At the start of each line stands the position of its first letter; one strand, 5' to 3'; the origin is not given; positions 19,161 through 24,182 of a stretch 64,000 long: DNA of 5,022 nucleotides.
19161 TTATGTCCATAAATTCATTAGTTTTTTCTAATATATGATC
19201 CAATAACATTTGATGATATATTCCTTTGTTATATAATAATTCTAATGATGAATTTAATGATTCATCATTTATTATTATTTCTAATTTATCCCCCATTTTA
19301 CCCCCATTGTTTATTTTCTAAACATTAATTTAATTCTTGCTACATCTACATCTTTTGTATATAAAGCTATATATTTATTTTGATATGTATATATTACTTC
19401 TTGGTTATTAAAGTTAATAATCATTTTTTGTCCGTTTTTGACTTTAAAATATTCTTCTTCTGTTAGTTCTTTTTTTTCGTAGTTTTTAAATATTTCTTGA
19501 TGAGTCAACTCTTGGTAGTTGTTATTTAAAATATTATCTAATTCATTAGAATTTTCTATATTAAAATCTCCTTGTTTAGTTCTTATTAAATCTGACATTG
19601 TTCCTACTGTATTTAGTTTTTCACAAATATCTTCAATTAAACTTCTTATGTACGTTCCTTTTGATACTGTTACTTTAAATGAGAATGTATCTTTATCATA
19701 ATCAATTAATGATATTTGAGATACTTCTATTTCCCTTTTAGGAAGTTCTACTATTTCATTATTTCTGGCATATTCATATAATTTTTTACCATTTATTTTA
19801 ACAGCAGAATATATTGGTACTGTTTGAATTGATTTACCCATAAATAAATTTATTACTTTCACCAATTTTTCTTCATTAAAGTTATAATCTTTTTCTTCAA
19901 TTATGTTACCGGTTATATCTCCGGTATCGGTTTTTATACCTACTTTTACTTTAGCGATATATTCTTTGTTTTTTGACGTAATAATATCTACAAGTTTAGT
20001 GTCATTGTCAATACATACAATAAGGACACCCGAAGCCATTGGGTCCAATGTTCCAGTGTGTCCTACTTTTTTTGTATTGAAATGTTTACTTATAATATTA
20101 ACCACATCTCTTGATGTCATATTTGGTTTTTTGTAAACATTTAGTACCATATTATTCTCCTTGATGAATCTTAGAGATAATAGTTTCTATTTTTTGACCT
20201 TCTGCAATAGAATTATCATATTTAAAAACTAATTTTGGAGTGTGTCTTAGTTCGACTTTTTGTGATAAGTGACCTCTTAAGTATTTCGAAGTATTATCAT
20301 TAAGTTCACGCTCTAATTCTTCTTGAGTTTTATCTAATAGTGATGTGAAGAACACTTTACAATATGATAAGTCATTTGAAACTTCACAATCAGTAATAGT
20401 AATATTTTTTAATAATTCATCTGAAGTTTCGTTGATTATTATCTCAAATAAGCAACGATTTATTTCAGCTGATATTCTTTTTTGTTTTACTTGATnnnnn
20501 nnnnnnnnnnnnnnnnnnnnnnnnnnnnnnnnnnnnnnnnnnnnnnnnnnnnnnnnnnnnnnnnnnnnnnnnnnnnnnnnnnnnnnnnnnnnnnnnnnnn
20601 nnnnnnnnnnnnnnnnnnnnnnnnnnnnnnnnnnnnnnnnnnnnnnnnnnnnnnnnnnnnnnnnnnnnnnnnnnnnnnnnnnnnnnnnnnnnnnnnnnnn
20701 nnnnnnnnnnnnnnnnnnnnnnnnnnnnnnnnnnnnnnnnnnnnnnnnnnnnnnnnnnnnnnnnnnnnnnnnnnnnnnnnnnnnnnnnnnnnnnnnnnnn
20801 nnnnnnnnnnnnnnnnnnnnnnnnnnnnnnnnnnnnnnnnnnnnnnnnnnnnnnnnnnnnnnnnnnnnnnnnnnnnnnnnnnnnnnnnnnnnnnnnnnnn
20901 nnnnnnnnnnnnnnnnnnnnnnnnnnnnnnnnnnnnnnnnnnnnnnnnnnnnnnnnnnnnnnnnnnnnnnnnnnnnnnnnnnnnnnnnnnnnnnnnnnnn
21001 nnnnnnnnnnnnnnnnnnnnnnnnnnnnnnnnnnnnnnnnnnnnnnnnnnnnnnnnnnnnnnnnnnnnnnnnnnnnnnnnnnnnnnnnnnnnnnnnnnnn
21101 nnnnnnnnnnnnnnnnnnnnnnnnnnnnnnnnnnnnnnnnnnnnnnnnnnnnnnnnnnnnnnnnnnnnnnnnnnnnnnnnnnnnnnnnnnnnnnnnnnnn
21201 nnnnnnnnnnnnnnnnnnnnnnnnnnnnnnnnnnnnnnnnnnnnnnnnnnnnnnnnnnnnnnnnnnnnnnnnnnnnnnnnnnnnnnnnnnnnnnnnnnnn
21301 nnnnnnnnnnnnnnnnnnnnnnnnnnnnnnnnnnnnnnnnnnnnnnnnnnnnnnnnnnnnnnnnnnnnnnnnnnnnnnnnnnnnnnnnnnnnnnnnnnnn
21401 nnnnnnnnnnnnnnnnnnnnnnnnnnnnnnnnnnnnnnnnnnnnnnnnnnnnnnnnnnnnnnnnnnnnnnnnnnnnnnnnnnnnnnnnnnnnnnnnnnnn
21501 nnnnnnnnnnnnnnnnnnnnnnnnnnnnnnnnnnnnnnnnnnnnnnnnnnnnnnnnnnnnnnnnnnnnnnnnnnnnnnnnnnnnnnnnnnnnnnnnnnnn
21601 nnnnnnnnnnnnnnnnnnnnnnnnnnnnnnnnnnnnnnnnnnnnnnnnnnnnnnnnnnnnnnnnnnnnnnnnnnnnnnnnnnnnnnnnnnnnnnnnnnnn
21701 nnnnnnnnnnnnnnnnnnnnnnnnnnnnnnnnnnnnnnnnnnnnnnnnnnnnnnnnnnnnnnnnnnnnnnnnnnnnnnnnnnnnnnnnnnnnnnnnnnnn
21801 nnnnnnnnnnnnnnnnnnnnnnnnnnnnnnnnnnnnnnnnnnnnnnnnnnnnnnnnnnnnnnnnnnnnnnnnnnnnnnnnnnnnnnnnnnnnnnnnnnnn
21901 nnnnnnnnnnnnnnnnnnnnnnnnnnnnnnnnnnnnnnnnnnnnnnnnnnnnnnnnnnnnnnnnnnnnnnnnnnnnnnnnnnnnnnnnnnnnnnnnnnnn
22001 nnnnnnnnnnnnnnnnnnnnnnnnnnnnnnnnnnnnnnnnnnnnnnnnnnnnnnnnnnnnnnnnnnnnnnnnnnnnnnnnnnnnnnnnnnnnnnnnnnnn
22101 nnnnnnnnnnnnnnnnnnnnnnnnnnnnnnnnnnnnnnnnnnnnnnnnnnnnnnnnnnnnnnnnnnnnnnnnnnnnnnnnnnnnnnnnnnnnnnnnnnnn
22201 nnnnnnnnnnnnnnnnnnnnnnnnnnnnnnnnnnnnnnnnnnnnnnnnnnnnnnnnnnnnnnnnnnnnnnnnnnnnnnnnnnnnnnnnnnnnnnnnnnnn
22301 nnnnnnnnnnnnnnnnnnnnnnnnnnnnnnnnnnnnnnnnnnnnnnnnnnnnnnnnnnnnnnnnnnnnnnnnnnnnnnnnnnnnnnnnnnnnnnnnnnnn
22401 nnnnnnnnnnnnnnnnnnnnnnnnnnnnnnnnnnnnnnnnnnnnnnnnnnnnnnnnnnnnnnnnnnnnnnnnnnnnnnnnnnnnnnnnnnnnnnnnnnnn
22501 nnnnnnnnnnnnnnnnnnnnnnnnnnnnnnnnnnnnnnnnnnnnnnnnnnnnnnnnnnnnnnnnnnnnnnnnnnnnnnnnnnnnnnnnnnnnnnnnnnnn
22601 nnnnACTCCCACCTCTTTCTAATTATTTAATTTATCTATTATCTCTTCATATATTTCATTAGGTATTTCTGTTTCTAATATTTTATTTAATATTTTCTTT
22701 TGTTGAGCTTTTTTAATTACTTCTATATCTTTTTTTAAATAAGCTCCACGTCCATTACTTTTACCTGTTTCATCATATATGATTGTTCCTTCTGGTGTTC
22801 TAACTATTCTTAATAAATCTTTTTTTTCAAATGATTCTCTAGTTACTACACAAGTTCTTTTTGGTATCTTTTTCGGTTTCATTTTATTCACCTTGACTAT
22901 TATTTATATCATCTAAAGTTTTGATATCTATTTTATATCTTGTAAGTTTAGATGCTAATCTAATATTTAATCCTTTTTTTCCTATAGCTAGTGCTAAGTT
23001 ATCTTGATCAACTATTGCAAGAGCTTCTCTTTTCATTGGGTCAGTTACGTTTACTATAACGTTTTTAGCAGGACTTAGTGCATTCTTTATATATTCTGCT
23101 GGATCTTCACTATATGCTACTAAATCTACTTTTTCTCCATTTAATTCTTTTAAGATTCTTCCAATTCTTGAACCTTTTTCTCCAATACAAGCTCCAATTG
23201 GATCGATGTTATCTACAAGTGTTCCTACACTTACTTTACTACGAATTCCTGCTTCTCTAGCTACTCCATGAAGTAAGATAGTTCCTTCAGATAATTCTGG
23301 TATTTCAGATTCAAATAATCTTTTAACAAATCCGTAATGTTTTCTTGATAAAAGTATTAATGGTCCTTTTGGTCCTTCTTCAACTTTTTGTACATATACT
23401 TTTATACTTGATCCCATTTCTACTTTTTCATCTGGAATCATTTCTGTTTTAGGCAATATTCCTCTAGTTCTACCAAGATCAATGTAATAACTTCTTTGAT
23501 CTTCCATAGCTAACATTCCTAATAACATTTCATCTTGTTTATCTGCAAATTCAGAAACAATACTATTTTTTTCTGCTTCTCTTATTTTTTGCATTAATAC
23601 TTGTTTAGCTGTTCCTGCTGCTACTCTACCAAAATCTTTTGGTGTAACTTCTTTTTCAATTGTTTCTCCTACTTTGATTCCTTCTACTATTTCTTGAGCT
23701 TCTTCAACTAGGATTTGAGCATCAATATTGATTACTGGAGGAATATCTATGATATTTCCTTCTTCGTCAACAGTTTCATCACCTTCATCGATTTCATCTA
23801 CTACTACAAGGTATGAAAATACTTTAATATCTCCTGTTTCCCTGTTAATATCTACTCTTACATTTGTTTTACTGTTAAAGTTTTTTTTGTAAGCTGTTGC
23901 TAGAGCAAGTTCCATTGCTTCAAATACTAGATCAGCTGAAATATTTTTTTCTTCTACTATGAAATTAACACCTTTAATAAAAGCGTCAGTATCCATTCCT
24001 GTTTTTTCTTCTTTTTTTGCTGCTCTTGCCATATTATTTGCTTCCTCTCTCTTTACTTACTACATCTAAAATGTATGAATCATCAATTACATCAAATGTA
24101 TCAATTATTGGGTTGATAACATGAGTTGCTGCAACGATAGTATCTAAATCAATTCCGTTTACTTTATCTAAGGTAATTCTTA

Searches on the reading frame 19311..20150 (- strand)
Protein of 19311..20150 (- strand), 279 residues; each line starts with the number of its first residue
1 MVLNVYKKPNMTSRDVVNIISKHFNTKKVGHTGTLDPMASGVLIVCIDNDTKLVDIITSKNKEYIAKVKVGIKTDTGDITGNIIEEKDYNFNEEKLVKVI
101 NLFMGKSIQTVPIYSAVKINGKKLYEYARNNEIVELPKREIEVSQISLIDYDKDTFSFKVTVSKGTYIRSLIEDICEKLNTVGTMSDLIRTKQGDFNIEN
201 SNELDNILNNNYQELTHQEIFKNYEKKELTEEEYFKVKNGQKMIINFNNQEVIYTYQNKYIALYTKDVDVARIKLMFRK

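Call 69: search_protein_families(library=pfam, proteins=[window:19311-20150:-], max_evalue=0.00001)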
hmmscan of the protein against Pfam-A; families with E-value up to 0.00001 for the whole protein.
window:19311-20150:- (279 aa): 2 families
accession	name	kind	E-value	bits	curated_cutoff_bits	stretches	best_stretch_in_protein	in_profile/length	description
PF01509.24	TruB_N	-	3.5e-54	183.7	27.3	1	22-168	2-149/149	TruB family pseudouridylate synthase (N terminal domain)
PF16198.10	TruB_C_2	-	4.6e-06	27.1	29.3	1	169-213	1-47/66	tRNA pseudouridylate synthase B C-terminal domain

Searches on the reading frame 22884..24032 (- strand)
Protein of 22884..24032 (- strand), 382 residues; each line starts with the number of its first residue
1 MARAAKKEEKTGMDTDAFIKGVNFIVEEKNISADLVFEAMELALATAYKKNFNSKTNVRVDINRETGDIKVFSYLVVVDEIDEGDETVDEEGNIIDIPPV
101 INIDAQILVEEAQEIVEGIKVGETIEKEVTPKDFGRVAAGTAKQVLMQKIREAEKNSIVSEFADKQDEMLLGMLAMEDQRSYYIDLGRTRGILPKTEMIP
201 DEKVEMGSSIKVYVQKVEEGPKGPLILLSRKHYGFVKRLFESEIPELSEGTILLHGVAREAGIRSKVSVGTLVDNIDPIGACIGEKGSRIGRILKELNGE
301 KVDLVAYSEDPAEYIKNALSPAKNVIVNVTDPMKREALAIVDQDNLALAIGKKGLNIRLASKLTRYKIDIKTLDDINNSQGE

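Call 32: search_protein_families(library=pfam, proteins=[window:22884-24032:-], max_evalue=0.001)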
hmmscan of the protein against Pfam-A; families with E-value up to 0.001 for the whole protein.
window:22884-24032:- (382 aa): 4 families
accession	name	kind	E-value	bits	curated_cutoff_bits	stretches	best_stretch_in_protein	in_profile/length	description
PF08529.16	NusA_N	-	4.8e-34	117.6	23.8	1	18-156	2-119/119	NusA N-terminal domain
PF13184.12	KH_5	-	2.8e-23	82.3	27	1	261-327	1-67/69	NusA-like KH domain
PF23095.1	KH_NusA_C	-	1.9e-05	25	34.2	1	348-374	12-38/59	Transcription termination/antitermination protein NusA, KH domain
PF00575.29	S1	-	0.00059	20.6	22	0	183-220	21-65/74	S1 RNA binding domain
